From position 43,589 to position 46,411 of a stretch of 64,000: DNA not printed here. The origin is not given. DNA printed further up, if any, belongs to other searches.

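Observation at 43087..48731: Unassigned Mo-oxidoreductase operon using a 12-haem membrane cytochrome c in place of a PsrC/NrfD anchor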

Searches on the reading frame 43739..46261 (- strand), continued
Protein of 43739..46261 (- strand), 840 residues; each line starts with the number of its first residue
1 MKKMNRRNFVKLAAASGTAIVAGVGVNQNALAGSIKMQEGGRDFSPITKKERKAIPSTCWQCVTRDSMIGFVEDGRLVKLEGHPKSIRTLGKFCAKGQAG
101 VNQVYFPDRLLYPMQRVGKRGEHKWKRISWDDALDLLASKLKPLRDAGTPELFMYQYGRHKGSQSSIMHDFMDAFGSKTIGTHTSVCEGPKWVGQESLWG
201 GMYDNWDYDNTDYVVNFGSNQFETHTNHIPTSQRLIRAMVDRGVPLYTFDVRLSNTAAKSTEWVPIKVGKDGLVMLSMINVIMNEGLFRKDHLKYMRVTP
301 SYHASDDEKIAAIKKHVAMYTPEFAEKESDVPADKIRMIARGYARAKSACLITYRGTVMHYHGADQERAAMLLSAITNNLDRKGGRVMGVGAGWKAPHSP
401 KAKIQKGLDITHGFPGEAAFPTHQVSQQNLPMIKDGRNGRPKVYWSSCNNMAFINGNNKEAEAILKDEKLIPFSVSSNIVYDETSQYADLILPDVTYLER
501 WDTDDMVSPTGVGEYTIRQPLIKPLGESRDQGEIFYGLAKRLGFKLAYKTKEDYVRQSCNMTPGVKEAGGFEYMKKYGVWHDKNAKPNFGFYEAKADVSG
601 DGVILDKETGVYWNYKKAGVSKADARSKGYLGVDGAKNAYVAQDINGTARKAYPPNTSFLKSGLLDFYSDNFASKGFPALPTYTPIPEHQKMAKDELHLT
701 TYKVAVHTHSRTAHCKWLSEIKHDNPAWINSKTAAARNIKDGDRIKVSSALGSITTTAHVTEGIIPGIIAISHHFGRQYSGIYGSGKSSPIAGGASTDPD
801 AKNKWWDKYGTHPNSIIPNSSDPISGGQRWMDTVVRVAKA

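Call 17: search_dna_similar(query=window:43739-46261:-, collection=plasmids, mode=protein, max_rows=60, rows=spread, max_evalue=1e-20)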
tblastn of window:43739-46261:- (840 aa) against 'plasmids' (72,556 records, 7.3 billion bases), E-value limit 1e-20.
Records with a match: 231; places in all: 243; records where one place covers at least 80% of the query: 56.
Best place of each record, by identity: <60% 231.
By first word of the organism name: Escherichia 99; Pseudosulfitobacter 47; Sulfitobacter 13; Salmonella 7; Agrobacterium 7; Rahnella 6; Deinococcus 6; Natrinema 3; Rhodococcus 2; Proteus 2; and 34 more.
By predicted mobility (MOB-suite, as given by PLSDB): non-mobilizable 146; mobilizable 70; conjugative 15.
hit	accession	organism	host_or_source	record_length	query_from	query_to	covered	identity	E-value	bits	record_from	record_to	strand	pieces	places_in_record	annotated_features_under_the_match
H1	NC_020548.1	Azoarcus sp. KH32C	-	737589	3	840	100%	38.8%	3e-155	510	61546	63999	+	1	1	molybdopterin-dependent oxidoreductase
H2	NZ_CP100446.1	Natrinema caseinilyticum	marine sediment,sediment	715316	38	806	92%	26.1%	9e-60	229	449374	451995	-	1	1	molybdopterin-dependent oxidoreductase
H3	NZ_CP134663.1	Escherichia coli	Larus michahellis,bacteria,cloaca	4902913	3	771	92%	24.6%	2e-31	140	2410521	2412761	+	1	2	none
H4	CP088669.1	Escherichia coli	Homo sapiens,blood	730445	3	802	95%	23.5%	4e-33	146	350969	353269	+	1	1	dmsA: dimethylsulfoxide reductase subunit A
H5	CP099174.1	Escherichia coli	culture,Pooled soil sample collected ...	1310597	3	802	95%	23.3%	1e-32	145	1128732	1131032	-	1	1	dmsA: dimethylsulfoxide reductase subunit A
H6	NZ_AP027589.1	Escherichia coli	Homo sapiens,whole organism,feces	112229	4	771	91%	24.1%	3e-35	153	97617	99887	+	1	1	DMSO/selenate family reductase complex A subunit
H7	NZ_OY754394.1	Escherichia coli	broiler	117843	4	771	91%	24.1%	3e-35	153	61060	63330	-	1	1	DMSO/selenate family reductase complex A subunit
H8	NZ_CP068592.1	Escherichia coli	Gallus gallus,chicken stool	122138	4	771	91%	24.1%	3e-35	153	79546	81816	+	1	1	DMSO/selenate family reductase complex A subunit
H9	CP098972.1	Escherichia coli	culture,Pooled faeces sample collected ...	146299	4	771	91%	24.1%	3e-35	153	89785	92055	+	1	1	molybdopterin-dependent oxidoreductase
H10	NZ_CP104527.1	Escherichia coli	Poultry,Pullet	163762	4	771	91%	24.1%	3e-35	153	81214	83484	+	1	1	DMSO/selenate family reductase complex A subunit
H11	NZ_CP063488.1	Escherichia coli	Gallus gallus,chicken stool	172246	4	771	91%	24.1%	3e-35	153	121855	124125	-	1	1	DMSO/selenate family reductase complex A subunit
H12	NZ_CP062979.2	Salmonella enterica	Homo sapiens,stool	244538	4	771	91%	24.1%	3e-35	153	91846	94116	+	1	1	DMSO/selenate family reductase complex A subunit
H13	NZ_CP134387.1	Escherichia coli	Homo sapiens,feces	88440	3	771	92%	23.7%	2e-33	147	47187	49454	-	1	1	dmsA: dimethylsulfoxide reductase subunit A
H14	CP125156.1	Klebsiella pneumoniae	-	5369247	3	771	92%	23.3%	5e-32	142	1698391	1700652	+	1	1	dmsA: dimethylsulfoxide reductase subunit A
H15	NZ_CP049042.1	Pseudohalocynthiibacter aestuariivivens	pure culutre,Seawater recirculating ...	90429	59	746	82%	24.9%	4e-31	140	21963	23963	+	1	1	molybdopterin-dependent oxidoreductase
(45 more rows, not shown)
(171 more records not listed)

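Call 18: get_annotated_region(hit=H1, flank=9000)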
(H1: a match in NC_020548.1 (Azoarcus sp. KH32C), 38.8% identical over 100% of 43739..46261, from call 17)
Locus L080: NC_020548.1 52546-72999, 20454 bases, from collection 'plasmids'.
description: Azoarcus sp. KH32C plasmid pAZKH, complete sequence
organism: Azoarcus sp. KH32C (NCBI taxid 748247)
taxonomy: Bacteria; Pseudomonadota; Betaproteobacteria; Rhodocyclales; Zoogloeaceae; Azoarcus; Azoarcus sp. KH32C
host: -; source: -; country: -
typing (MOB-suite, as given by PLSDB): mobilizable; replicon rep_cluster_432; relaxase MOBP
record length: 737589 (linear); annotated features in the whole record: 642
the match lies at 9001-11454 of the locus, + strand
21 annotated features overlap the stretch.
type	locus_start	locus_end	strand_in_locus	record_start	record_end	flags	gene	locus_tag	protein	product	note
CDS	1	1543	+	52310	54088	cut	arsA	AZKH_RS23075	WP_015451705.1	arsenical pump-driving ATPase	GO:0071722 - detoxification of arsenic-containing substance [Evidence IEA]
CDS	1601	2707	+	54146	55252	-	arsB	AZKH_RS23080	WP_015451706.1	ACR3 family arsenite efflux transporter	-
CDS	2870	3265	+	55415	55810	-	-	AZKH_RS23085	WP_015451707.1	hypothetical protein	-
CDS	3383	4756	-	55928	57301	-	-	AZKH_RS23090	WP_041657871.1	sigma-54 dependent transcriptional regulator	GO:0006355 - regulation of DNA-templated transcription [Evidence IEA]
CDS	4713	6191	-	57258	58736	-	-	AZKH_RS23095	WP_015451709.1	sensor histidine kinase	-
CDS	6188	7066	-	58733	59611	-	-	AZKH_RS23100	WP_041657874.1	PhnD/SsuA/transferrin family substrate-binding protein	-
CDS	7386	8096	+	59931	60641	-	-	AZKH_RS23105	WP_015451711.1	4Fe-4S dicluster domain-containing protein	-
CDS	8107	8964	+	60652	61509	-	nrfD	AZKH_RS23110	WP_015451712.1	NrfD/PsrC family molybdoenzyme membrane anchor subunit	-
CDS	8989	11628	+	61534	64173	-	-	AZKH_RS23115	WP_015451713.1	molybdopterin-dependent oxidoreductase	-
CDS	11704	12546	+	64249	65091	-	-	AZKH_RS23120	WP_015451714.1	molecular chaperone TorD family protein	-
CDS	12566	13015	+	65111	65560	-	-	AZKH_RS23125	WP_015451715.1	hypothetical protein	-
CDS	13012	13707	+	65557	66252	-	-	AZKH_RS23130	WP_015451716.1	hypothetical protein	-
CDS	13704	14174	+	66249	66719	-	-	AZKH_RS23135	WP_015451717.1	hypothetical protein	-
CDS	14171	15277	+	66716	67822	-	-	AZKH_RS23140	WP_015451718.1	4Fe-4S dicluster domain-containing protein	-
CDS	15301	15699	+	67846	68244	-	-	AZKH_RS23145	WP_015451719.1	hypothetical protein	-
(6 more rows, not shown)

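Call 20: search_protein_families(library=ncbifam, proteins=[L080:8989-11628:+, L080:7386-8096:+, L080:8107-8964:+, L080:6188-7066:-], max_evalue=0.00001)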
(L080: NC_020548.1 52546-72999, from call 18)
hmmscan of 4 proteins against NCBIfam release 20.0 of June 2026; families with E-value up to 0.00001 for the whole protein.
L080:8989-11628:+ (879 aa): 25 families
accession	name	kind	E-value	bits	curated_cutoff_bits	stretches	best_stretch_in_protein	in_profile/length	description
NF012032.0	PRK15488.1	equivalog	8e-102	341.6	694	3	5-372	2-362/759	thiosulfate reductase PhsA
TIGR02166.1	dmsA_ynfE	subfamily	1.4e-77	261.5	777.7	2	6-551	1-579/794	DMSO/selenate family reductase complex A subunit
TIGR01591.1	Fdh-alpha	equivalog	2.4e-59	201.1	666.25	2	56-374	3-320/672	formate dehydrogenase subunit alpha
NF041884.1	selenate_YnfF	exception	1.4e-53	181.9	1650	1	6-379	1-405/798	selenate/tellurate reductase subunit YnfF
NF041885.1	selenate_YnfE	exception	1.7e-52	178.3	1675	1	6-586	3-621/805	selenate/tellurate reductase subunit YnfE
NF041714.1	arsenate_red_ArrA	equivalog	1e-51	176.1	1600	2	6-371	3-399/848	arsenate respiratory reductase molybdopterin-containing subunit ArrA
NF011566.1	PRK14990.1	exception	4.6e-51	173.8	1600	1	52-479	71-531/814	dimethylsulfoxide reductase subunit A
TIGR03479.1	DMSO_red_II_alp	subfamily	4.5e-49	167.3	984.75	2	81-292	95-308/913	molybdopterin-dependent oxidoreductase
NF041783.2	mnquin_red_QrcB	equivalog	3.7e-45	154.3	440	2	47-485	48-462/695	menaquinone reductase molybdopterin-binding-like subunit QrcB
NF011567.1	PRK14991.1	equivalog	1e-40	139.4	1750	3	392-485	590-683/1022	tetrathionate reductase subunit TtrA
NF047855.1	AssmNtatRedNasC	equivalog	4.3e-37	127.8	1100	1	48-371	17-343/708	assimilatory nitrate reductase catalytic subunit NasC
TIGR01553.1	formate-DH-alph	equivalog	1.3e-36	125.8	814.2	1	6-293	2-306/1009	formate dehydrogenase-N subunit alpha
NF010055.0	PRK13532.1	equivalog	4.7e-27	94.6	904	1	5-293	2-293/830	nitrate reductase catalytic subunit NapA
TIGR00509.1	bisC_fam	subfamily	3.5e-26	91.7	1017.55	2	116-370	65-342/772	molybdopterin guanine dinucleotide-containing S/N-oxide reductase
TIGR01706.1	NAPA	equivalog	2e-24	86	930.55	1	5-293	1-293/830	periplasmic nitrate reductase subunit alpha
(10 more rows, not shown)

L080:7386-8096:+ (236 aa): 22 families
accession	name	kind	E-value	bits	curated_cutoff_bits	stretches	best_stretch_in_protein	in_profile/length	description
NF011569.0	PRK14993.1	equivalog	3e-64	216.8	416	1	11-207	34-226/244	tetrathionate reductase subunit TtrB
NF045797.1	DsrO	equivalog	3.3e-58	196.9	200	1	11-203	34-234/235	sulfate reduction electron transfer complex DsrMKJOP subunit DsrO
NF041715.1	arsenate_red_ArrB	equivalog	3.7e-55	187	450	2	20-122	2-103/233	arsenate respiratory reductase iron-sulfur subunit ArrB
TIGR03149.1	cyt_nit_nrfC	equivalog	4.5e-48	163.5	377.6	1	17-207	35-220/225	cytochrome c nitrite reductase Fe-S protein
TIGR03478.1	DMSO_red_II_bet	subfamily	2.3e-40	138.5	480.7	1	54-205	110-255/321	DMSO reductase family type II enzyme, iron-sulfur subunit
NF042979.1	EthbenzDh_ebdB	equivalog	3.1e-36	125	740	1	54-215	132-286/354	ethylbenzene dehydrogenase subunit beta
NF041782.1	mnquin_red_QrcC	equivalog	1.7e-35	122.8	400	1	21-205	1-227/239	menaquinone reductase iron-sulfur cluster-binding subunit QrcC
TIGR02951.1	DMSO_dmsB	equivalog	2e-35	122.2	214.1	1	22-173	3-155/161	DMSO/selenate family reductase complex B subunit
TIGR01660.1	narH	equivalog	6.8e-27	94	524.05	1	58-173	166-274/492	nitrate reductase subunit beta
NF038355.1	FDH3_beta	equivalog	2e-24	86.6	240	1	21-145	3-121/180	formate dehydrogenase FDH3 subunit beta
NF008134.0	PRK10882.1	equivalog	2.3e-24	86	263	1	18-187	36-224/329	hydrogenase 2 operon protein HybA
NF045715.1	sulf_resp_HmcB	equivalog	7.6e-24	84.3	420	1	21-173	37-200/307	sulfate respiration complex iron-sulfur protein HmcB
TIGR01582.1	FDH-beta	equivalog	2.4e-22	79.4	334.7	1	75-176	93-187/283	formate dehydrogenase subunit beta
NF009408.0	PRK12769.1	equivalog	5.6e-21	74.3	1003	1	23-162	5-138/659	formate-dependent uric acid utilization protein AegA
NF007658.0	PRK10330.1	equivalog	2.7e-18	66.1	260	1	23-165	5-151/181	electron transport protein HydN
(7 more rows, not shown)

L080:8107-8964:+ (285 aa): 2 families
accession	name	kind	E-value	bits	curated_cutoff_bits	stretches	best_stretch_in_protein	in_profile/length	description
NF011568.0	PRK14992.1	equivalog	1.8e-16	60.5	314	1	9-281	16-291/341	tetrathionate reductase subunit TtrC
TIGR03148.1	cyt_nit_nrfD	equivalog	1.7e-11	44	347.6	1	118-279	141-312/316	cytochrome c nitrite reductase subunit NrfD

L080:6188-7066:- (292 aa): 3 families
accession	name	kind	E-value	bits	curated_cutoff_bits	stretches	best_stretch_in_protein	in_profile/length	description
TIGR01098.1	3A0109s03R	subfamily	1.5e-31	109.8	112.05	1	30-251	23-251/253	phosphate/phosphite/phosphonate ABC transporter substrate-binding protein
TIGR03431.1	PhnD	equivalog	2.9e-28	99.1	261.1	1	13-287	3-284/288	phosphonate ABC transporter substrate-binding protein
TIGR04553.1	ABC_peri_selen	hypoth_equivalog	8.2e-26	90.9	250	1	59-288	24-261/266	putative selenate ABC transporter substrate-binding protein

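Call 46: get_annotated_region(hit=H4, flank=1500)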
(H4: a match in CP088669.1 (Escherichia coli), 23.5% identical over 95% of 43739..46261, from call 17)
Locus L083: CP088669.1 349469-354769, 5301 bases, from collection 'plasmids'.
description: Escherichia coli strain C16EC0292 plasmid pC16EC0292-1, complete sequence
organism: Escherichia coli (NCBI taxid 562)
taxonomy: Bacteria; Pseudomonadota; Gammaproteobacteria; Enterobacterales; Enterobacteriaceae; Escherichia; Escherichia coli
host: -; source: Homo sapiens,blood; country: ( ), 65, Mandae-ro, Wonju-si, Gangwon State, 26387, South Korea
typing (MOB-suite, as given by PLSDB): non-mobilizable
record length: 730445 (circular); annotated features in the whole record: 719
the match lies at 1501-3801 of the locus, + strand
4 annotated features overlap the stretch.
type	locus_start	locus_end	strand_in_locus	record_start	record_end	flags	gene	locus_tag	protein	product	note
CDS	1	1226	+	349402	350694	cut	serS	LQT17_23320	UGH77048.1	serine--tRNA ligase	-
CDS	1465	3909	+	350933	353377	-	dmsA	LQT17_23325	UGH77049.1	dimethylsulfoxide reductase subunit A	-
CDS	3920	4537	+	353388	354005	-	dmsB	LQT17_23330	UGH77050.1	dimethylsulfoxide reductase subunit B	-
CDS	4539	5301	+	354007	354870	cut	dmsC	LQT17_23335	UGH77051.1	dimethyl sulfoxide reductase anchor subunit DmsC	-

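Call 52: search_protein_representatives(protein=window:43739-46261:-)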
Query: 840 residues. Proteins with E-value up to 0.001 (for the whole library): 11123; up to 1e-10: 4891; up to 1e-30: 976. The best 150 are listed.
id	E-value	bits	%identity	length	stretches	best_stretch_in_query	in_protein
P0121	1.3e-227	774.4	50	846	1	54-839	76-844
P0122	3.2e-217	740.0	47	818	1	4-840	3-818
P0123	7.1e-215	732.3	57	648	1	5-587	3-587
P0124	2.0e-192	658.0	46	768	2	2-586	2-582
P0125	6.0e-186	636.6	48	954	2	30-625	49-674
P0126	1.5e-168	579.0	44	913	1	2-840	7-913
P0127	3.1e-168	578.0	55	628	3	191-431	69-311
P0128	2.0e-157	542.2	54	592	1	333-840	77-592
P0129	2.2e-152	525.5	40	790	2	1-593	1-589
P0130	1.7e-150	519.3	39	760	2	4-582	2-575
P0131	3.5e-141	488.5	40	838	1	4-838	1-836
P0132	3.7e-139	481.8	36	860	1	2-838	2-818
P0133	3.9e-139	481.7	40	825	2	14-586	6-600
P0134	7.4e-139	480.8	44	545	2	214-589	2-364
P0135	8.8e-134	464.0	44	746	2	28-330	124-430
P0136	4.7e-133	461.6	40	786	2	1-615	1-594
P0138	8.2e-128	444.3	37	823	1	3-840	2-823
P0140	1.1e-125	437.2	38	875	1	5-840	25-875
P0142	1.6e-123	430.1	37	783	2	1-594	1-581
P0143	9.8e-121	420.8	37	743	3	4-386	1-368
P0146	1.6e-112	393.7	35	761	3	4-529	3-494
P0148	1.2e-110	387.5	35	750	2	4-590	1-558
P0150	9.7e-109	381.2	36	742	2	1-595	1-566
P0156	1.1e-102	361.1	36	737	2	50-581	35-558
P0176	2.5e-83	297.1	34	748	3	38-528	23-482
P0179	7.3e-81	288.9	34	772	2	3-585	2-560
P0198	2.5e-70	254.1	34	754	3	44-401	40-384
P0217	1.6e-64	234.9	34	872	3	2-295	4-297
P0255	3.2e-56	207.4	30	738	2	55-561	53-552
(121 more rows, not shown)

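Call 55: search_protein_families(library=ncbifam, proteins=[P0121, P0122, P0124, P0126, P0130, P0132, P0136, P0138, P0140, P0142], max_evalue=1e-60)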
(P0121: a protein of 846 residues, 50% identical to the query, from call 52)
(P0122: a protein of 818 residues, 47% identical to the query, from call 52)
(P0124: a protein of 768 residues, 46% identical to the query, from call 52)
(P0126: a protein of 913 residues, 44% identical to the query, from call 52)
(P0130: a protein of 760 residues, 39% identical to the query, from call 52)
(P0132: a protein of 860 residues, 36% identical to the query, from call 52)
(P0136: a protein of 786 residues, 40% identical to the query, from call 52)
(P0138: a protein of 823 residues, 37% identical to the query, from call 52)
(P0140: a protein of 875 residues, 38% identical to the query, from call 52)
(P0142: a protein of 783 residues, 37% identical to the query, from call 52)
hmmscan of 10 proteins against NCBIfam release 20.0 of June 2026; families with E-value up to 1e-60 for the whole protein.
P0121 (846 aa): 3 families
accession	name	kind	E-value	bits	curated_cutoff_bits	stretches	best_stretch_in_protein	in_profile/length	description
NF012032.0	PRK15488.1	equivalog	1.8e-97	327.2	694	1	71-557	38-527/759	thiosulfate reductase PhsA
TIGR02166.1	dmsA_ynfE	subfamily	3.6e-80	270.1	777.7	1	76-556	44-556/794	DMSO/selenate family reductase complex A subunit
TIGR01591.1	Fdh-alpha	equivalog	2.3e-71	240.8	666.25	0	81-579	3-500/672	formate dehydrogenase subunit alpha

P0122 (818 aa): 5 families
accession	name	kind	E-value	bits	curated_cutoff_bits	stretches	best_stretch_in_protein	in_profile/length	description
NF012032.0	PRK15488.1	equivalog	7.9e-121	404.4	694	1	1-531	1-533/759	thiosulfate reductase PhsA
TIGR02166.1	dmsA_ynfE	subfamily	1.4e-88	297.8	777.7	1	3-573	1-606/794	DMSO/selenate family reductase complex A subunit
TIGR01591.1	Fdh-alpha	equivalog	8e-74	248.9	666.25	0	55-370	2-316/672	formate dehydrogenase subunit alpha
NF011566.1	PRK14990.1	exception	8.9e-63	212.5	1600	0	2-579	13-632/814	dimethylsulfoxide reductase subunit A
TIGR03479.1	DMSO_red_II_alp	subfamily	2e-62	211.5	984.75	0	48-292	55-308/913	molybdopterin-dependent oxidoreductase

P0124 (768 aa): 2 families
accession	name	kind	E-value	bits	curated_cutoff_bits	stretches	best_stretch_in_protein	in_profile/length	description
NF012032.0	PRK15488.1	equivalog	3.8e-105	352.6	694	1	4-544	3-533/759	thiosulfate reductase PhsA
TIGR02166.1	dmsA_ynfE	subfamily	1.8e-76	257.8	777.7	0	4-386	1-398/794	DMSO/selenate family reductase complex A subunit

P0126 (913 aa): 4 families
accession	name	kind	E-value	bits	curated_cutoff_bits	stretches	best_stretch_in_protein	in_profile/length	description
NF012032.0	PRK15488.1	equivalog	1.3e-103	347.5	694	1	56-611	33-583/759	thiosulfate reductase PhsA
TIGR02166.1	dmsA_ynfE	subfamily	2.5e-72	244.1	777.7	0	51-306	29-298/794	DMSO/selenate family reductase complex A subunit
TIGR03479.1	DMSO_red_II_alp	subfamily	6.7e-65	219.7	984.75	0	69-308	60-308/913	molybdopterin-dependent oxidoreductase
TIGR01591.1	Fdh-alpha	equivalog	4e-64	216.9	666.25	0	71-586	2-503/672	formate dehydrogenase subunit alpha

P0130 (760 aa): 3 families
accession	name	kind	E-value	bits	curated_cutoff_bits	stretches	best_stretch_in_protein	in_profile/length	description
NF012032.0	PRK15488.1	equivalog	5e-78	262.9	694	0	2-386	3-359/759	thiosulfate reductase PhsA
TIGR02166.1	dmsA_ynfE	subfamily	9.4e-75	252.1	777.7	0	2-392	1-401/794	DMSO/selenate family reductase complex A subunit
NF041783.2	mnquin_red_QrcB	equivalog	1e-65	222.2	440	0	46-557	49-525/695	menaquinone reductase molybdopterin-binding-like subunit QrcB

P0132 (860 aa): 4 families
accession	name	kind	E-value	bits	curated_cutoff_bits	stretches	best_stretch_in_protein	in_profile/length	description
NF012032.0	PRK15488.1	equivalog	2.5e-105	353.2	694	1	4-372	3-364/759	thiosulfate reductase PhsA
TIGR02166.1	dmsA_ynfE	subfamily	1.6e-77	261.3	777.7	1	5-550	2-581/794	DMSO/selenate family reductase complex A subunit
TIGR01591.1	Fdh-alpha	equivalog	3.3e-66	223.8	666.25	0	67-521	14-478/672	formate dehydrogenase subunit alpha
TIGR03479.1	DMSO_red_II_alp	subfamily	6.6e-63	213.1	984.75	0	88-289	102-307/913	molybdopterin-dependent oxidoreductase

P0136 (786 aa): 3 families
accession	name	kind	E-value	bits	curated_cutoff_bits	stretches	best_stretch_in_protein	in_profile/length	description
NF012032.0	PRK15488.1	equivalog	9.4e-122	407.5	694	1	2-378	1-361/759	thiosulfate reductase PhsA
TIGR02166.1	dmsA_ynfE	subfamily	6.6e-76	256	777.7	0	4-380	1-399/794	DMSO/selenate family reductase complex A subunit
TIGR01591.1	Fdh-alpha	equivalog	4.9e-69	233.1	666.25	0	61-382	2-321/672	formate dehydrogenase subunit alpha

P0138 (823 aa): 3 families
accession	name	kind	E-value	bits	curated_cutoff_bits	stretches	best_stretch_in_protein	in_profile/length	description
NF012032.0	PRK15488.1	equivalog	4.3e-113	378.8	694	1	1-378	1-368/759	thiosulfate reductase PhsA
TIGR02166.1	dmsA_ynfE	subfamily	9e-81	272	777.7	1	3-568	1-604/794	DMSO/selenate family reductase complex A subunit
NF041714.1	arsenate_red_ArrA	equivalog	1.6e-66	225.1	1600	0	1-290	1-296/848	arsenate respiratory reductase molybdopterin-containing subunit ArrA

P0140 (875 aa): 2 families
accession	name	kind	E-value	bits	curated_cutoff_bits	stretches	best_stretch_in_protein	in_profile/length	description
NF012032.0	PRK15488.1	equivalog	4.7e-98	329.1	694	1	24-401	3-364/759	thiosulfate reductase PhsA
TIGR02166.1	dmsA_ynfE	subfamily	7.1e-62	209.5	777.7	0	24-316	1-298/794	DMSO/selenate family reductase complex A subunit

P0142 (783 aa): 2 families
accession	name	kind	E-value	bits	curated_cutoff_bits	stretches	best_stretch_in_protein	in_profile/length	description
NF012032.0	PRK15488.1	equivalog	1.5e-100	337.3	694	1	3-714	2-722/759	thiosulfate reductase PhsA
TIGR02166.1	dmsA_ynfE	subfamily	8.6e-62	209.3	777.7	0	306-710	330-754/794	DMSO/selenate family reductase complex A subunit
